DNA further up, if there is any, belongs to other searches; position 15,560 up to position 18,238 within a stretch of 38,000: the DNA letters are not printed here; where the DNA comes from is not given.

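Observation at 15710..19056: Divergent glycyl radical enzyme plus activase embedded in a glycan-degradation operon (top candidate)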

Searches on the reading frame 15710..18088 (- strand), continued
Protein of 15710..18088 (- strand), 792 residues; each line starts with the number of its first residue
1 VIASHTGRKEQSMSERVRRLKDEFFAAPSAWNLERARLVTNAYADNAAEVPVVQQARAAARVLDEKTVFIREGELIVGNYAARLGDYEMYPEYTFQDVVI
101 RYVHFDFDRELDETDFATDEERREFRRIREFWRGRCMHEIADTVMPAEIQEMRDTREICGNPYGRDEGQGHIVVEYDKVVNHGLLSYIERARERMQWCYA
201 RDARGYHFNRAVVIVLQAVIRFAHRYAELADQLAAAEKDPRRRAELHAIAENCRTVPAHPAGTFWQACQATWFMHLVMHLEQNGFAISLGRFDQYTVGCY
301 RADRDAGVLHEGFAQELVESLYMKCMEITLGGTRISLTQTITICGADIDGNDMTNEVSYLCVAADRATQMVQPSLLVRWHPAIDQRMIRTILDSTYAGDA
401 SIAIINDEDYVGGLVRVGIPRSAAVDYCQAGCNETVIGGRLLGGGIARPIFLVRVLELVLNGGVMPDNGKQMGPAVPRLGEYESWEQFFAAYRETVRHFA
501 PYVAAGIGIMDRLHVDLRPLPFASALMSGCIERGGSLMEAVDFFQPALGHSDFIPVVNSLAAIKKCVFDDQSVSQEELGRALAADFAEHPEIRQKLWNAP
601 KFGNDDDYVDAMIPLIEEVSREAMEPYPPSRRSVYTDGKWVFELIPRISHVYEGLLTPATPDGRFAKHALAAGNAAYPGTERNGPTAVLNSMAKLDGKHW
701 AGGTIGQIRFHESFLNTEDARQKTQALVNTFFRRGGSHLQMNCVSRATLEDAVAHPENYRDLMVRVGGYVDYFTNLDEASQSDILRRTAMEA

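Call 50: search_protein_families(library=ncbifam, proteins=[P0033, P0034, P0036, P0038, P0039, P0043, P0045, P0050, P0055, P0064], max_evalue=1e-150)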
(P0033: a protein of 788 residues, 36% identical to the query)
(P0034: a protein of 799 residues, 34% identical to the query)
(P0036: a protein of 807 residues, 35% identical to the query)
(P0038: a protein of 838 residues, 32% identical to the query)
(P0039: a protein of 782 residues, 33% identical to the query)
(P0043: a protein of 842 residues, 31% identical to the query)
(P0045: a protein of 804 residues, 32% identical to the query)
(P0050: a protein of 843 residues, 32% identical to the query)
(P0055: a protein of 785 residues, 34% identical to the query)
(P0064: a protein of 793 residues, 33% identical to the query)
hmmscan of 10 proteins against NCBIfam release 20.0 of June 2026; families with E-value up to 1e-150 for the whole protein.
P0033 (788 aa): 7 families
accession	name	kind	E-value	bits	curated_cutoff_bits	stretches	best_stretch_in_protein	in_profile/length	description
NF043068.1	glycl_HYPD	equivalog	3.2e-261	868.8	1100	1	9-786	3-782/784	trans-4-hydroxy-L-proline dehydratase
TIGR01774.1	PFL2-3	subfamily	3.3e-228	759.8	678.2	1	7-786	3-784/786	formate C-acetyltransferase/glycerol dehydratase family glycyl radical enzyme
NF048011.1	SfplDhtHpsGDes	equivalog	9.9e-194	646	1000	1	8-786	24-819/821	(2S)-3-sulfopropanediol dehydratase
TIGR04394.1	choline_CutC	equivalog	2.6e-190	634.8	1050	1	7-784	2-784/789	choline trimethylamine-lyase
NF007437.0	PRK09983.1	equivalog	6.2e-181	603.3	1109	1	8-786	3-763/765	formate C-acetyltransferase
NF048009.1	SfplDhtHpfGKleb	equivalog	4.4e-164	547.7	1000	1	8-785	26-821/824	(2S)-3-sulfopropanediol dehydratase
NF033718.1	indole_decarb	equivalog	1.6e-151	506.3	1100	0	111-786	160-866/868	indoleacetate decarboxylase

P0034 (799 aa): 6 families
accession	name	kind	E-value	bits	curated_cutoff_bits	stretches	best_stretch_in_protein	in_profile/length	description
TIGR01774.1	PFL2-3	subfamily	9.3e-281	933.6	678.2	1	6-799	2-786/786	formate C-acetyltransferase/glycerol dehydratase family glycyl radical enzyme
NF007437.0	PRK09983.1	equivalog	9.1e-209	695.3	1109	1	7-799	2-765/765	formate C-acetyltransferase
NF048009.1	SfplDhtHpfGKleb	equivalog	2e-203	677.8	1000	1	8-798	26-823/824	(2S)-3-sulfopropanediol dehydratase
NF043068.1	glycl_HYPD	equivalog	1.9e-196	654.6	1100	1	8-797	2-782/784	trans-4-hydroxy-L-proline dehydratase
NF048011.1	SfplDhtHpsGDes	equivalog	6.8e-186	620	1000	1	7-798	23-820/821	(2S)-3-sulfopropanediol dehydratase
TIGR04394.1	choline_CutC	equivalog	1.1e-183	612.9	1050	1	7-795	2-784/789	choline trimethylamine-lyase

P0036 (807 aa): 6 families
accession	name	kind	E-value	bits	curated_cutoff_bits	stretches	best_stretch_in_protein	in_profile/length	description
TIGR01774.1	PFL2-3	subfamily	2.2e-203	677.8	678.2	1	19-806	3-785/786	formate C-acetyltransferase/glycerol dehydratase family glycyl radical enzyme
NF043068.1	glycl_HYPD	equivalog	2.3e-189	631.2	1100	1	20-806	2-783/784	trans-4-hydroxy-L-proline dehydratase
NF048011.1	SfplDhtHpsGDes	equivalog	4.6e-176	587.5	1000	1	16-805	20-819/821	(2S)-3-sulfopropanediol dehydratase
TIGR04394.1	choline_CutC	equivalog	4.4e-168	561.3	1050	1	19-803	2-784/789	choline trimethylamine-lyase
NF033718.1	indole_decarb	equivalog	3.5e-166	554.8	1100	0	12-607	25-645/868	indoleacetate decarboxylase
NF048009.1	SfplDhtHpfGKleb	equivalog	1.1e-158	529.9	1000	1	20-805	26-822/824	(2S)-3-sulfopropanediol dehydratase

P0038 (838 aa): 6 families
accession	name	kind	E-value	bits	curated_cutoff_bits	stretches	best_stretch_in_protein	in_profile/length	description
TIGR01774.1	PFL2-3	subfamily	2.8e-237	789.8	678.2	1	8-589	4-584/786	formate C-acetyltransferase/glycerol dehydratase family glycyl radical enzyme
NF007437.0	PRK09983.1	equivalog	4.2e-210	699.7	1109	0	8-592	3-566/765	formate C-acetyltransferase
NF048009.1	SfplDhtHpfGKleb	equivalog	1.7e-205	684.7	1000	0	8-587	26-618/824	(2S)-3-sulfopropanediol dehydratase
TIGR04394.1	choline_CutC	equivalog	4e-183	611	1050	0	8-586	3-588/789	choline trimethylamine-lyase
NF043068.1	glycl_HYPD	equivalog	1.7e-178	595.2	1100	0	9-600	3-595/784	trans-4-hydroxy-L-proline dehydratase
NF048011.1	SfplDhtHpsGDes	equivalog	4.9e-172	574.2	1000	0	7-630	23-656/821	(2S)-3-sulfopropanediol dehydratase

P0039 (782 aa): 6 families
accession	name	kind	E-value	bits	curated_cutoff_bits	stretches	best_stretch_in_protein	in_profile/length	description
TIGR01774.1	PFL2-3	subfamily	1.5e-235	784.2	678.2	1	10-781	11-784/786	formate C-acetyltransferase/glycerol dehydratase family glycyl radical enzyme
NF007437.0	PRK09983.1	equivalog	3.4e-191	637.2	1109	1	14-780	14-762/765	formate C-acetyltransferase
NF048009.1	SfplDhtHpfGKleb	equivalog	2e-182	608.4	1000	1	15-781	38-822/824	(2S)-3-sulfopropanediol dehydratase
NF043068.1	glycl_HYPD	equivalog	6.7e-177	590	1100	1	13-781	12-782/784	trans-4-hydroxy-L-proline dehydratase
NF048011.1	SfplDhtHpsGDes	equivalog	5.9e-175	583.9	1000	1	10-781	31-819/821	(2S)-3-sulfopropanediol dehydratase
TIGR04394.1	choline_CutC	equivalog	1e-160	536.9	1050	1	14-779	14-784/789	choline trimethylamine-lyase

P0043 (842 aa): 7 families
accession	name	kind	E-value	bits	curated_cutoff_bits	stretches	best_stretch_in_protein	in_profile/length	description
TIGR01774.1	PFL2-3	subfamily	2.3e-242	806.7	678.2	1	12-592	3-582/786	formate C-acetyltransferase/glycerol dehydratase family glycyl radical enzyme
NF007437.0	PRK09983.1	equivalog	1.5e-213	711.1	1109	0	13-595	3-564/765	formate C-acetyltransferase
NF048009.1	SfplDhtHpfGKleb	equivalog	1.2e-208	695.2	1000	1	13-591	26-617/824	(2S)-3-sulfopropanediol dehydratase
NF043068.1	glycl_HYPD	equivalog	2.7e-179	597.9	1100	0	13-593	2-585/784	trans-4-hydroxy-L-proline dehydratase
NF048011.1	SfplDhtHpsGDes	equivalog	5.4e-177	590.6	1000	0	11-593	22-620/821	(2S)-3-sulfopropanediol dehydratase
TIGR04394.1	choline_CutC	equivalog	3.1e-173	578.3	1050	0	13-591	3-588/789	choline trimethylamine-lyase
NF033718.1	indole_decarb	equivalog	1.3e-152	509.9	1100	0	111-839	155-866/868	indoleacetate decarboxylase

P0045 (804 aa): 1 family
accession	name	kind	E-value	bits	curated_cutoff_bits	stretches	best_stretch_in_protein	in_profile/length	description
TIGR01774.1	PFL2-3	subfamily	1.9e-204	681.2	678.2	1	1-801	2-784/786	formate C-acetyltransferase/glycerol dehydratase family glycyl radical enzyme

P0050 (843 aa): 6 families
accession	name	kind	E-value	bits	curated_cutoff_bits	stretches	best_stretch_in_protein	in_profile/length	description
TIGR01774.1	PFL2-3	subfamily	1e-239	797.9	678.2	1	11-601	3-590/786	formate C-acetyltransferase/glycerol dehydratase family glycyl radical enzyme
NF007437.0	PRK09983.1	equivalog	6e-199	662.8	1109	0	12-594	3-563/765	formate C-acetyltransferase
NF048009.1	SfplDhtHpfGKleb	equivalog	7.6e-198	659.4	1000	0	13-591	27-617/824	(2S)-3-sulfopropanediol dehydratase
TIGR04394.1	choline_CutC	equivalog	1.4e-178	596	1050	0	12-591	3-588/789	choline trimethylamine-lyase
NF043068.1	glycl_HYPD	equivalog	7.5e-175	583.2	1100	0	12-592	2-584/784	trans-4-hydroxy-L-proline dehydratase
NF048011.1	SfplDhtHpsGDes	equivalog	5.3e-173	577.4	1000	0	9-592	21-619/821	(2S)-3-sulfopropanediol dehydratase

P0055 (785 aa): 5 families
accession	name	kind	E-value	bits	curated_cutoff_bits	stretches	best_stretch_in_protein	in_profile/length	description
NF043068.1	glycl_HYPD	equivalog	0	1282.9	1100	1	2-783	1-783/784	trans-4-hydroxy-L-proline dehydratase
TIGR01774.1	PFL2-3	subfamily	3.5e-199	663.8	678.2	1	2-782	3-784/786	formate C-acetyltransferase/glycerol dehydratase family glycyl radical enzyme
NF048011.1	SfplDhtHpsGDes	equivalog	3.9e-164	548.1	1000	1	4-782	25-819/821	(2S)-3-sulfopropanediol dehydratase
NF007437.0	PRK09983.1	equivalog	3.7e-152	508.1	1109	1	2-781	2-762/765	formate C-acetyltransferase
TIGR04394.1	choline_CutC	equivalog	3.9e-152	508.5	1050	1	2-781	2-785/789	choline trimethylamine-lyase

P0064 (793 aa): 5 families
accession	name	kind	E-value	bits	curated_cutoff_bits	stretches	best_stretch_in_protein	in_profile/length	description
TIGR01774.1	PFL2-3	subfamily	6.2e-214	712.6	678.2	1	14-791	4-784/786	formate C-acetyltransferase/glycerol dehydratase family glycyl radical enzyme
NF048009.1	SfplDhtHpfGKleb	equivalog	3.8e-169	564.5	1000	1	11-790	23-821/824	(2S)-3-sulfopropanediol dehydratase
NF007437.0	PRK09983.1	equivalog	3.1e-160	534.8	1109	1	14-791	3-763/765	formate C-acetyltransferase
NF043068.1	glycl_HYPD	equivalog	3.6e-160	534.6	1100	1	14-789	2-780/784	trans-4-hydroxy-L-proline dehydratase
NF048011.1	SfplDhtHpsGDes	equivalog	5.7e-154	514.4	1000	1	7-790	17-818/821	(2S)-3-sulfopropanediol dehydratase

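Call 84: predict_structure(alignment_id=A3)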
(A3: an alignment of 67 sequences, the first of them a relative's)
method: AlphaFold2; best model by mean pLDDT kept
length: 780 residues; sequences in the alignment: 67
mean_pLDDT: 92.6   pTM: 0.93
mean pLDDT of the five models: 92.6, 91.6, 90.7, 90.0, 89.7
residues with pLDDT >= 90: 602; 70-90: 163; 50-70: 14; < 50: 1
segments of 3 or more residues with pLDDT < 50: none
pLDDT, mean of each block of 10 residues (from residue 1): 94 92 98 97 98 98 96 93 87 83 95 98 94 91 75 85 98 99 97 98 99 99 98 99 99 99 96 91 98 96 98 89 86 97 98 92 96 96 88 96 96 92 93 71 96 93 96 98 95 91 95 97 93 89 97 98 97 96 97 97 96 90 91 78 90 90 88 92 95 83 90 95 91 87 88 76 83 70
secondary structure, 60 per line:
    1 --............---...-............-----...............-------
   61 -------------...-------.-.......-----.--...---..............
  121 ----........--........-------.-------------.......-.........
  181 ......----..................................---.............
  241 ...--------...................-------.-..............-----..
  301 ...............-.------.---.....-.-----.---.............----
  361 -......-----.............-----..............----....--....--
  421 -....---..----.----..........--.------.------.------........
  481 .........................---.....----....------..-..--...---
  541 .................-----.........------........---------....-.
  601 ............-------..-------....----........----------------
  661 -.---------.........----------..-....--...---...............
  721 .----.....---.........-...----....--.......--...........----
elements in order (helices of 4 or more, strands of 3 or more residues): H3-14 E18-20 H22-33 H39-53 E74-76 H86-92 H107-120 H125-132 H135-142 H164-170 H172-186 H191-224 H228-243 H252-270 H280-293 H299-315 E328-332 H344-356 E362-367 H373-385 E391-394 H395-404 H409-412 E415-418 E422-425 H440-448 H473-505 H509-513 H518-521 E535-537 H541-557 H563-571 H578-585 H595-598 H600-612 E629-632 H637-644 H672-680 E694-697 H706-721 E726-730 H734-742 E751-754 E757-760 H766-776
